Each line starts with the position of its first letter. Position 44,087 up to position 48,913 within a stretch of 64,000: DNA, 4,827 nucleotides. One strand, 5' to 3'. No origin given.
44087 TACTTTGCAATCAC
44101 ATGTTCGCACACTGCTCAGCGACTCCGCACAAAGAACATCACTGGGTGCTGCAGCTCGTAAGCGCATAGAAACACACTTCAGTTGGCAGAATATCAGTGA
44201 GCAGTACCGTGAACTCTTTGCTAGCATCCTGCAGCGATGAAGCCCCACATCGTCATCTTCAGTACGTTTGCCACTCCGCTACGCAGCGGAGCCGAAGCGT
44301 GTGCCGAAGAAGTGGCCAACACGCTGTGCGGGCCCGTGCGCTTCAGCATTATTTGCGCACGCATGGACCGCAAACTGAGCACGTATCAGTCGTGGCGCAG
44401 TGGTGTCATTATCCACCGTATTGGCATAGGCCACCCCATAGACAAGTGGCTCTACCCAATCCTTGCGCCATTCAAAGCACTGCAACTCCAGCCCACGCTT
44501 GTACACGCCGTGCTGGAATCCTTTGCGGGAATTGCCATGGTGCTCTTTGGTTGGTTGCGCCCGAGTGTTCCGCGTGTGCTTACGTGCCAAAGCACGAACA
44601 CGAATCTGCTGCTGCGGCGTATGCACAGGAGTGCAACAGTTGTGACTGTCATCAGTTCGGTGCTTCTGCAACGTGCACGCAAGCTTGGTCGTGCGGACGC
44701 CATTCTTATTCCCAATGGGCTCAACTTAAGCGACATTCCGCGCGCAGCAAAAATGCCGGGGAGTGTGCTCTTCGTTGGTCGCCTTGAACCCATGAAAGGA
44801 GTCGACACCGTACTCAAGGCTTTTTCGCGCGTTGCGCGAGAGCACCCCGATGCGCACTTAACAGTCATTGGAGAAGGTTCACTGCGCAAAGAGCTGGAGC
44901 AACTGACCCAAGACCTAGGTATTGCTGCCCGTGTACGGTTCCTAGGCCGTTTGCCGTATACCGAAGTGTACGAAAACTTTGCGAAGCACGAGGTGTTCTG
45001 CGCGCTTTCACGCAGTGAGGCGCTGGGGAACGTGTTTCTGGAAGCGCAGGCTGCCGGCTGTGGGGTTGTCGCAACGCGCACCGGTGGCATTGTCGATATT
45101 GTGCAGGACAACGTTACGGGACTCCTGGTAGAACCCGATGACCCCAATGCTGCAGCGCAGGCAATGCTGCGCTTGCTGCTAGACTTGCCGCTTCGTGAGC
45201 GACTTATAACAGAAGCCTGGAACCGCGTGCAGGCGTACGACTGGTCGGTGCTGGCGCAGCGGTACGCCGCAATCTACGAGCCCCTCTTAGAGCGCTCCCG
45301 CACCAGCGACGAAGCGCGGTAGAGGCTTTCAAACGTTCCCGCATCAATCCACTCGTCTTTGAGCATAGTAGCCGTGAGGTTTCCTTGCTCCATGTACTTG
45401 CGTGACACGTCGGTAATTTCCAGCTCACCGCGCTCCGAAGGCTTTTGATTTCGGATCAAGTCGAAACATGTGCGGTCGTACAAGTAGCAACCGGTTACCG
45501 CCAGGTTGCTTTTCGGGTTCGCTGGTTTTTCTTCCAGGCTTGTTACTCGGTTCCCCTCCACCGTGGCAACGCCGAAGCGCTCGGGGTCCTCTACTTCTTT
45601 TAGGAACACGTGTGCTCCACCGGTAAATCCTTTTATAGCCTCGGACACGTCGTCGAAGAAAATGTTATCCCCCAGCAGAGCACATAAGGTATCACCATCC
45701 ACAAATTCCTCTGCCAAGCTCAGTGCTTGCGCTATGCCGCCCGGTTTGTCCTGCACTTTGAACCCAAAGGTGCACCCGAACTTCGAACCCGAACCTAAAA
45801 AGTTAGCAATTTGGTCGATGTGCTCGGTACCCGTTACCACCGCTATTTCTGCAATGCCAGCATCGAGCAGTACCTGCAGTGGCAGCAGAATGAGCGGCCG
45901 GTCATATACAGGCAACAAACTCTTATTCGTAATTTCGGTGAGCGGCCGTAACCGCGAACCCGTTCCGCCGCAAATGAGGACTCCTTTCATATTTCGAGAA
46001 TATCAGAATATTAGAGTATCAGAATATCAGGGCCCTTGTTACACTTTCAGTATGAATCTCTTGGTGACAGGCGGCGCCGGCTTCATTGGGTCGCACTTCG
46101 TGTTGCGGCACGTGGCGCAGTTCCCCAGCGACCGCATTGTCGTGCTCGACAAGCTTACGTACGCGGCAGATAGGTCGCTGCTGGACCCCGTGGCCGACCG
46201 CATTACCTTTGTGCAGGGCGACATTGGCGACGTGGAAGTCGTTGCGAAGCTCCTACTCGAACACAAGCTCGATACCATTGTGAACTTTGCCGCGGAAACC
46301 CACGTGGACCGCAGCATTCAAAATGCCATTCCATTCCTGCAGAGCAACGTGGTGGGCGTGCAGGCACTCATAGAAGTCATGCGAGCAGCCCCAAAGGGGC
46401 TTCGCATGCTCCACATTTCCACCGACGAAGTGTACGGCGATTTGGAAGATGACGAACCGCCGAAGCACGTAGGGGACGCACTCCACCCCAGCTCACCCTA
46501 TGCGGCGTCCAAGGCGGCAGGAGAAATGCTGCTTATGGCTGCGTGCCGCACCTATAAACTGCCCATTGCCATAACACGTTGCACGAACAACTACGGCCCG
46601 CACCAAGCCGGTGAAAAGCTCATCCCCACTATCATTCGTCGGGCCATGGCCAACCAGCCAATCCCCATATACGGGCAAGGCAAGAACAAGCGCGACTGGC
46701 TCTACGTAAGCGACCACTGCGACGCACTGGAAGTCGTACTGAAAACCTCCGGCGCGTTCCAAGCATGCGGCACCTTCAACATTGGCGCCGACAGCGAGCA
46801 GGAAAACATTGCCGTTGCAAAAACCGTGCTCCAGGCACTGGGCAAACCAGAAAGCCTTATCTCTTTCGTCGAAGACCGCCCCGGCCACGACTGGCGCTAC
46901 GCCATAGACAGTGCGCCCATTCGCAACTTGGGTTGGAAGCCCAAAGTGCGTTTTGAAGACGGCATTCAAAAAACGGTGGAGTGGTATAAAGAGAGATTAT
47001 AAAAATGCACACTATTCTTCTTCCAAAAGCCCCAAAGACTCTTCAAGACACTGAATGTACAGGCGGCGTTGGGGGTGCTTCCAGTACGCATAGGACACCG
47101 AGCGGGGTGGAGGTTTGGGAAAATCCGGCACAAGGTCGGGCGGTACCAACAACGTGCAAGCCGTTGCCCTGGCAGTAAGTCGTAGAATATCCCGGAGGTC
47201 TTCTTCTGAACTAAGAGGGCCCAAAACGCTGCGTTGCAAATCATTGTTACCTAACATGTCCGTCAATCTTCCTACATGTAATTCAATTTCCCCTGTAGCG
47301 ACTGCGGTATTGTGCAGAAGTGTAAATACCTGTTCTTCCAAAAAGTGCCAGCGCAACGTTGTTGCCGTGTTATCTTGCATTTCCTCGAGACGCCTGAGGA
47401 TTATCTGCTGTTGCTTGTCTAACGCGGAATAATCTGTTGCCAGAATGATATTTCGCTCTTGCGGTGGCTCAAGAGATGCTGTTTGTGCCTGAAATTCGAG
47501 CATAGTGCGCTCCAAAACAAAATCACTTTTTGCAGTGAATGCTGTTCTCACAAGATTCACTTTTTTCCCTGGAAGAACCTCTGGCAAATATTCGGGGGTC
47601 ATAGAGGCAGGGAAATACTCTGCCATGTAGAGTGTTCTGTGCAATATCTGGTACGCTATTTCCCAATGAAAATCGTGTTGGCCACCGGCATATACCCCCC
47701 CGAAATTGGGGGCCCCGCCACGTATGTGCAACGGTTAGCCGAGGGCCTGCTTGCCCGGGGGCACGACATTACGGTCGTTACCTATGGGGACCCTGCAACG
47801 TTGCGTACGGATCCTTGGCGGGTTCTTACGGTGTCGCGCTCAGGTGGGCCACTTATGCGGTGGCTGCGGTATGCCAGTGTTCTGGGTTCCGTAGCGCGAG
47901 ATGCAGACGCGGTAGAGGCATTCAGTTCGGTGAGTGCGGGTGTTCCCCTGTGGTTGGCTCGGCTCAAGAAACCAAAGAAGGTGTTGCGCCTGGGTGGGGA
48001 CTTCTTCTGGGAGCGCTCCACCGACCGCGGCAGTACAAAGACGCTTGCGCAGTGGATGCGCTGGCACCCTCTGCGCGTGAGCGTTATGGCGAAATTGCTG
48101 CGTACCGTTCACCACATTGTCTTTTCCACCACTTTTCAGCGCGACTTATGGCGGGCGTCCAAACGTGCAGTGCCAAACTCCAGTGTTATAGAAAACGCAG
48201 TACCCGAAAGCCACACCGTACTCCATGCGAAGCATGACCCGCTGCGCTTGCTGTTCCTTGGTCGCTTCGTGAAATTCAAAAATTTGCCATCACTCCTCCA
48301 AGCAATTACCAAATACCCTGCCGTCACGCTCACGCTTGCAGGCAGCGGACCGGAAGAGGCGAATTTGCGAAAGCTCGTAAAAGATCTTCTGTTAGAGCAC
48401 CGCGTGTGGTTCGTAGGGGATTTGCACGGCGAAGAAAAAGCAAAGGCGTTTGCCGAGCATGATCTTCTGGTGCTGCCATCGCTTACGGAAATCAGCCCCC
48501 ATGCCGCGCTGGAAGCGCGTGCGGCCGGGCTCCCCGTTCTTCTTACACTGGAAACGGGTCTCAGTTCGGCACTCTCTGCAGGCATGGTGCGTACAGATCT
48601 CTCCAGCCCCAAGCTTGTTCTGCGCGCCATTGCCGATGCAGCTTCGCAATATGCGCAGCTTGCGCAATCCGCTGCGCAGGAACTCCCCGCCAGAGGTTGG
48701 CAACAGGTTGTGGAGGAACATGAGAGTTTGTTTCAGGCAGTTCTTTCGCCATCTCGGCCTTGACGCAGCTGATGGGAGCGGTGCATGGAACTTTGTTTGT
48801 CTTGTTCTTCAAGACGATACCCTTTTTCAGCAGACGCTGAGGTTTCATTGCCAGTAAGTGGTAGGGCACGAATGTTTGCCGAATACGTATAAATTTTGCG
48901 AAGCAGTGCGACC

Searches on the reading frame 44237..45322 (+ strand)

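Call 17: search_protein_families(library=pfam, proteins=[window:44237-45322:+], max_evalue=0.001)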
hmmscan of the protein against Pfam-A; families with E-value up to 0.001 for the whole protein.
window:44237-45322:+ (361 aa): 6 families
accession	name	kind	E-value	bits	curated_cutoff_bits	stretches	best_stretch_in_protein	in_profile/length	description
PF00534.26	Glycos_transf_1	-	1.3e-42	145.7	26.4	1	171-327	12-169/172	Glycosyl transferases group 1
PF13692.12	Glyco_trans_1_4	-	1.5e-37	129.5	27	1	176-316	3-142/142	Glycosyl transferases group 1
PF20706.3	GT4-conflict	-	3.4e-09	36.6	26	1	127-296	141-327/385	Family 4 Glycosyltransferase in conflict systems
PF13439.12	Glyco_transf_4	-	7.8e-08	33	28.5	1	17-165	2-169/170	Glycosyltransferase Family 4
PF13524.12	Glyco_trans_1_2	-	2.9e-06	27.7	25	1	198-333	7-131/144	Glycosyl transferase-like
PF13579.12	Glyco_trans_4_4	-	2.2e-05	25.3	29.7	1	18-161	2-158/158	Glycosyl transferase 4-like domain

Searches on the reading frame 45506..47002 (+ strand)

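Call 17: search_protein_families(library=pfam, proteins=[window:45506-47002:+], max_evalue=0.001)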
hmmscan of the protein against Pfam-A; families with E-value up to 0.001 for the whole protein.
window:45506-47002:+ (498 aa): 6 families
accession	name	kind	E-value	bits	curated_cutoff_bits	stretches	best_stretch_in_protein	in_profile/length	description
PF16363.11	GDP_Man_Dehyd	-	5.3e-68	230.4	27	1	186-490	1-332/332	GDP-mannose 4,6 dehydratase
PF01370.27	Epimerase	-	5.8e-59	199.8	20.9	1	186-427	2-240/240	NAD dependent epimerase/dehydratase family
PF04321.23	RmlD_sub_bind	-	9.5e-18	64.7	27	1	183-450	1-236/287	RmlD substrate binding domain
PF07993.18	NAD_binding_4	-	1.2e-13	51.3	20.1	1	187-361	1-206/258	Male sterility protein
PF02719.21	Polysacc_synt_2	-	4.1e-12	46.3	20.2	1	185-388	1-194/293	Polysaccharide biosynthesis protein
PF01073.25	3Beta_HSD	-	6.7e-12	45.4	22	1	186-403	1-220/280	3-beta hydroxysteroid dehydrogenase/isomerase family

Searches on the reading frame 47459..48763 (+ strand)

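Call 17: search_protein_families(library=pfam, proteins=[window:47459-48763:+], max_evalue=0.001)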
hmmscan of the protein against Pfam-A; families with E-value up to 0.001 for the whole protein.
window:47459-48763:+ (434 aa): 5 families
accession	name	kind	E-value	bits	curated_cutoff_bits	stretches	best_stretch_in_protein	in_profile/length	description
PF00534.26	Glycos_transf_1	-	7.8e-20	71.5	26.4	1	253-372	7-131/172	Glycosyl transferases group 1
PF13692.12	Glyco_trans_1_4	-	5.7e-17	62.7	27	1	263-394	3-135/142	Glycosyl transferases group 1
PF13579.12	Glyco_trans_4_4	-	2.3e-12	48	29.7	1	84-239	1-148/158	Glycosyl transferase 4-like domain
PF13439.12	Glyco_transf_4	-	4.6e-11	43.5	28.5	1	83-249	1-167/170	Glycosyltransferase Family 4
PF20706.3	GT4-conflict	-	1.1e-07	31.7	26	1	255-401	193-350/385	Family 4 Glycosyltransferase in conflict systems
